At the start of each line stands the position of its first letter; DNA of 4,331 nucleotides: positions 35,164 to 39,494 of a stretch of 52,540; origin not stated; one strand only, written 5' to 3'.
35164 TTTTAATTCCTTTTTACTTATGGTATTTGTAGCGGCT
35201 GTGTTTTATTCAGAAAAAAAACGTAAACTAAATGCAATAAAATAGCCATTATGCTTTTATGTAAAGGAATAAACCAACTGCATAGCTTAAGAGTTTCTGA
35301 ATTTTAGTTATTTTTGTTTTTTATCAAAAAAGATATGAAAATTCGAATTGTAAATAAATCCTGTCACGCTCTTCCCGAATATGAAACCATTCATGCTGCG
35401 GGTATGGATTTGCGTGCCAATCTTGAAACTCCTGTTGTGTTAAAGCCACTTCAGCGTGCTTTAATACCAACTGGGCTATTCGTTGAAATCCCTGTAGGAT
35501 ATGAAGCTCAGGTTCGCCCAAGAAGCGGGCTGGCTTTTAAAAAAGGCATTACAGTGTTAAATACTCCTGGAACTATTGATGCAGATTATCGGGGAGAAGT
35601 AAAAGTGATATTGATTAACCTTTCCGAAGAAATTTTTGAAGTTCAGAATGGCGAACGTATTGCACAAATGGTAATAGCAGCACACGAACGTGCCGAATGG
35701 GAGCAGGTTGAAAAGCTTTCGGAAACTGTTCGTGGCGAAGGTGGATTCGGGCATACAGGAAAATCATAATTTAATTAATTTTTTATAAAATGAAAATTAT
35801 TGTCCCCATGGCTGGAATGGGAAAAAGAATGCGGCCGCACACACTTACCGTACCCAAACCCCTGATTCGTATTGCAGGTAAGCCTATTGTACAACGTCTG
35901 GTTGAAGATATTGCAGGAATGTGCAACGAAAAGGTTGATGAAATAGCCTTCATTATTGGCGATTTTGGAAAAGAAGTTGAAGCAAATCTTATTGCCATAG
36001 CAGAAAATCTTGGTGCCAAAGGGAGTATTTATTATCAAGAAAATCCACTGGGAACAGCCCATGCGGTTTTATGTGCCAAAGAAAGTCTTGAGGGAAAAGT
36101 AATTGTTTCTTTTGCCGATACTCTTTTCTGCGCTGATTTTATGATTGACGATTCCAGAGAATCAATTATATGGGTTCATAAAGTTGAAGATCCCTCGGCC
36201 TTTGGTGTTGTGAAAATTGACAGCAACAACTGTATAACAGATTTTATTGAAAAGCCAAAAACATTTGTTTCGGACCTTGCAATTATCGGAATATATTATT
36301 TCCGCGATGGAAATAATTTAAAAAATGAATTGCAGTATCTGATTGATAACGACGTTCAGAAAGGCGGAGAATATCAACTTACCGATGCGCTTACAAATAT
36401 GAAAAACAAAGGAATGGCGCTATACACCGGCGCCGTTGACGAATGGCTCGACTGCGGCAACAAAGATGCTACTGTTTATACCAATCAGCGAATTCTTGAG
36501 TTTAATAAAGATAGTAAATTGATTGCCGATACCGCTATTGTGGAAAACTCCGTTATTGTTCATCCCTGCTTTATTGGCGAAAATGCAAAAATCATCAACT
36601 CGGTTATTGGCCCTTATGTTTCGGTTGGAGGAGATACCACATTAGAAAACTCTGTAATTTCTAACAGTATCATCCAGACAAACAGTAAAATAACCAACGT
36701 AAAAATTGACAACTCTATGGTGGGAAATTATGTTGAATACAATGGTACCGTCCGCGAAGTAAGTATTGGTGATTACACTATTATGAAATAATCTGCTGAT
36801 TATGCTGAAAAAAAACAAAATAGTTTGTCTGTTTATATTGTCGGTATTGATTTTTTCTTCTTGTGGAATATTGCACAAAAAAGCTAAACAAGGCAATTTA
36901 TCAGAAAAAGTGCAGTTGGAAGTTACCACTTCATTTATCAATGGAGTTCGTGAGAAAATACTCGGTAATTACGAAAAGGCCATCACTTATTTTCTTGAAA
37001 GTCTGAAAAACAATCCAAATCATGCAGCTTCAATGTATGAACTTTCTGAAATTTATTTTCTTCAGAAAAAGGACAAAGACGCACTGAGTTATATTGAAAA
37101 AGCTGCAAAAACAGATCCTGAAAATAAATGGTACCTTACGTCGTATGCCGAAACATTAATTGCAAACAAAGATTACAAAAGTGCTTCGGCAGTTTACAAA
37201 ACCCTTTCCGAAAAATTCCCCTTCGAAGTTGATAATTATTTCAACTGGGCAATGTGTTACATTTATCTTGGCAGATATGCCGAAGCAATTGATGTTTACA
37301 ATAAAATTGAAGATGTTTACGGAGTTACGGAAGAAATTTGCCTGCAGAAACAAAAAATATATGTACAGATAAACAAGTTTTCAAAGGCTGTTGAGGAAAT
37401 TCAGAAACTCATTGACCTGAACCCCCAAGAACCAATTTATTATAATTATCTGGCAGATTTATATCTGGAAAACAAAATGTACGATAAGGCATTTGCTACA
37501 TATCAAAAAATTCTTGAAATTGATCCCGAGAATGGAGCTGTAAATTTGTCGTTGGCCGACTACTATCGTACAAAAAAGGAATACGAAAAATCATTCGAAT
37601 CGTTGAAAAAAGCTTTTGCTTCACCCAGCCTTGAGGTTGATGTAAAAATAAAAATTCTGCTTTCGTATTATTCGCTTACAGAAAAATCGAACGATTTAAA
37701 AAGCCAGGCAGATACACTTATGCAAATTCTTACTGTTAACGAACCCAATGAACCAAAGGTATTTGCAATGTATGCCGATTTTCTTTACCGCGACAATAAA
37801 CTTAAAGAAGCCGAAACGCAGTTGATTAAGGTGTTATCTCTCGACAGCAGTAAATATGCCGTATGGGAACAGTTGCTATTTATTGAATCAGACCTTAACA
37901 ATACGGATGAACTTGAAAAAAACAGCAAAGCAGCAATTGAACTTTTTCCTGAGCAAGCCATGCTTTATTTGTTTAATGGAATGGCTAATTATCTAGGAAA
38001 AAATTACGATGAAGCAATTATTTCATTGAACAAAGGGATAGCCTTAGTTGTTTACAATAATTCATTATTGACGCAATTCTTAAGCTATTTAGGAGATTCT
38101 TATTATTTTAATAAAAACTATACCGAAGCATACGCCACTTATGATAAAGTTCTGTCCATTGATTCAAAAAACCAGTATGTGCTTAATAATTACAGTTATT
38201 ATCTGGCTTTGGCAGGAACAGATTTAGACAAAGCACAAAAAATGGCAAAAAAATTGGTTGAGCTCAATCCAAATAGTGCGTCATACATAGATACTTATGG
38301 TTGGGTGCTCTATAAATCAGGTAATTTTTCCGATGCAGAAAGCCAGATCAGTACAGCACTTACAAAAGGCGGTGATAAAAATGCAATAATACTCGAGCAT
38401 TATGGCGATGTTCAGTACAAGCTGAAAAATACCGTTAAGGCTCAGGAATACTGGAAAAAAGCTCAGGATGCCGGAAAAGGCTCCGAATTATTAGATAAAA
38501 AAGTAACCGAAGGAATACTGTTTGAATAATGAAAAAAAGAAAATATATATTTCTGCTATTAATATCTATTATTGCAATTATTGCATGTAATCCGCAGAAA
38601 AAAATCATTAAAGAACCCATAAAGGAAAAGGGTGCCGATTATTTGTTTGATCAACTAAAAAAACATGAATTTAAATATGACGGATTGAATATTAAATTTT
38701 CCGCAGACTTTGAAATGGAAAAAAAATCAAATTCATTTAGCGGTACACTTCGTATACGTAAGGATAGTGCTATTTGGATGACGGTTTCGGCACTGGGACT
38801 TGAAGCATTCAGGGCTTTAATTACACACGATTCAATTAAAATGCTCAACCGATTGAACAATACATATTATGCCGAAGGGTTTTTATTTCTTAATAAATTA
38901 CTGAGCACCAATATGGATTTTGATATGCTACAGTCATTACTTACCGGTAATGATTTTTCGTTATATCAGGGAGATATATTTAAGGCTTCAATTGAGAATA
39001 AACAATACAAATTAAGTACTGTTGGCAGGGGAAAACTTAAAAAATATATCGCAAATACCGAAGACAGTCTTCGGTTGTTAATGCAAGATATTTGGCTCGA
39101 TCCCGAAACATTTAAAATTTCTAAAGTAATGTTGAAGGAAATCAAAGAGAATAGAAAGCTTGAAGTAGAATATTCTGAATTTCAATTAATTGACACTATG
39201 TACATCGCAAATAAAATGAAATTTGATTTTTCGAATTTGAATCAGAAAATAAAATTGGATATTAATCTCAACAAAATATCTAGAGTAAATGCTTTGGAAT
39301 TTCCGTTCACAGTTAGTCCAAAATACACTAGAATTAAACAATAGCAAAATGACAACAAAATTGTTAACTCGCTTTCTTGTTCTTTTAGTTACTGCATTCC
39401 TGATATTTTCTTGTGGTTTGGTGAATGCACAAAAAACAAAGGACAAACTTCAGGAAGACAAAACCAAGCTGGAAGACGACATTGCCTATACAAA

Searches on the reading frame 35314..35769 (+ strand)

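Call 49: search_protein_families(library=pfam, proteins=[window:35314-35769:+], max_evalue=0.001)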
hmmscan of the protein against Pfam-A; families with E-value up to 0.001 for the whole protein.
window:35314-35769:+ (151 aa): 2 families
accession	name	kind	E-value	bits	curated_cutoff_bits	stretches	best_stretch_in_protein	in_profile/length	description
PF00692.24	dUTPase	-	3.3e-31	108.2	22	1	20-149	5-129/129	dUTPase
PF22769.1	DCD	-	1.4e-10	41.9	27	1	36-122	66-151/153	dCTP deaminase-like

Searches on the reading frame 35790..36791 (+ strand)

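Call 49: search_protein_families(library=pfam, proteins=[window:35790-36791:+], max_evalue=0.001)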
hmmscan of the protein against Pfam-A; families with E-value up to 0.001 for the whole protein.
window:35790-36791:+ (333 aa): 6 families
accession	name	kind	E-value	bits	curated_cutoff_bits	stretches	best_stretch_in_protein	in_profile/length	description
PF00483.29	NTP_transferase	-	6.4e-28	98.4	21.2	1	7-235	6-242/245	Nucleotidyl transferase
PF25084.1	LbH_EIF2B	-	1.1e-07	32.3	54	1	241-315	9-79/105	EIF2B subunit epsilon LbH domain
PF12804.13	NTP_transf_3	-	0.00015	22.5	27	1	4-113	2-98/160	MobA-like NTP transferase domain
PF25247.1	LbH_GLGC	-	0.00025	21.4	27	0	248-290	10-51/135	GLGC left-handed parallel beta-helix domain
PF24894.1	Hexapep_GlmU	-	0.00026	21.5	23.3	1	246-294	27-75/104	GlmU-like, C-terminal hexapeptide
PF07959.18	Fucose_pyrophosphorylase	-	0.00071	19.1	34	1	254-323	281-332/418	Fucose pyrophosphorylase domain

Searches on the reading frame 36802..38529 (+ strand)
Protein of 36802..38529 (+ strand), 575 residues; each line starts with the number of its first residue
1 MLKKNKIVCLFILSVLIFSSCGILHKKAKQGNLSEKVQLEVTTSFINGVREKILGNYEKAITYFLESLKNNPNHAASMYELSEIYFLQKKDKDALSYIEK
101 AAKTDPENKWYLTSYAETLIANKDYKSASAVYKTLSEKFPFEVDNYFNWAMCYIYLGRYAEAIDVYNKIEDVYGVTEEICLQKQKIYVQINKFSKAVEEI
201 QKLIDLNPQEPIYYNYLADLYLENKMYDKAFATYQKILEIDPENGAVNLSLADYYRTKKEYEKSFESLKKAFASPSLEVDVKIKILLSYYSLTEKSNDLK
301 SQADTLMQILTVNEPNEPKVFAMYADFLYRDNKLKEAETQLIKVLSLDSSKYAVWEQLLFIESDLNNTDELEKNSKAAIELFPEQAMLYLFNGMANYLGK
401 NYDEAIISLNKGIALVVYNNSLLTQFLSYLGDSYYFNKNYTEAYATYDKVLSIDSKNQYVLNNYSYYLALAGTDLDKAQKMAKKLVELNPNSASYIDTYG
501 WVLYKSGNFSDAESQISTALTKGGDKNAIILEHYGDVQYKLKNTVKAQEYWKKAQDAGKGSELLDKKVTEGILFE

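Call 49: search_protein_families(library=pfam, proteins=[window:36802-38529:+], max_evalue=0.001)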
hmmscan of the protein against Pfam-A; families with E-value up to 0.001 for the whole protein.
window:36802-38529:+ (575 aa): 23 families
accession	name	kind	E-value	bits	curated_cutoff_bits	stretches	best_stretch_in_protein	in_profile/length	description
PF07719.23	TPR_2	-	2.3e-42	140.1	27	2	213-244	3-34/34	Tetratricopeptide repeat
PF13432.12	TPR_16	-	1.8e-38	131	32.7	2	187-244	7-64/65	Tetratricopeptide repeat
PF14559.12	TPR_19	-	2.5e-31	108.2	25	2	92-141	8-57/68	Tetratricopeptide repeat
PF13428.12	TPR_14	-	1.6e-30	102.8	23.5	0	215-253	5-43/44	Tetratricopeptide repeat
PF13424.12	TPR_12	-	1.1e-26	93.2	30.1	1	54-103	16-73/77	Tetratricopeptide repeat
PF13181.12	TPR_8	-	9.1e-26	88.2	25.7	1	214-244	4-34/34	Tetratricopeptide repeat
PF00515.34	TPR_1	-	1.2e-25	88.6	27.8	1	213-244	3-34/34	Tetratricopeptide repeat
PF13431.12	TPR_17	-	1e-24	85.1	24.4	1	201-230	3-32/34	Tetratricopeptide repeat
PF13174.12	TPR_6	-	1.3e-19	69.9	26.3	0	145-171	2-28/33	Tetratricopeptide repeat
PF23914.1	TPR_CcmH_CycH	-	9.6e-19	68.2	42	2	67-172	42-150/158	Cytochrome c-type biogenesis protein H TPR domain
PF12895.13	ANAPC3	-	6.7e-18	65.2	27.2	2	90-168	4-81/82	Anaphase-promoting complex, cyclosome, subunit 3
PF13176.12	TPR_7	-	2.5e-10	40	27.9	0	150-166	6-22/36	Tetratricopeptide repeat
PF13414.12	TPR_11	-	2.9e-10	40.1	26.8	1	186-224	3-41/42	TPR repeat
PF25064.1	ARM_TT21_5th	-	6.9e-10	39.7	27.8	0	322-411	5-97/117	TT21 fifth ARM repeats domain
PF13371.12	TPR_9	-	8.2e-09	35.8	35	0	469-520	5-56/73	Tetratricopeptide repeat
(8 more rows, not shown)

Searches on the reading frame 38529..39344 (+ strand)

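Call 49: search_protein_families(library=pfam, proteins=[window:38529-39344:+], max_evalue=0.001)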
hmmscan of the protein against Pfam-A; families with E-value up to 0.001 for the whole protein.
window:38529-39344:+ (271 aa): 1 family
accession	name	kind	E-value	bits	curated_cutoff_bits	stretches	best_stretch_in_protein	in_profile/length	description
PF14125.13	DUF4292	-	1.9e-36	126.2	23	1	48-269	2-209/209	Domain of unknown function (DUF4292)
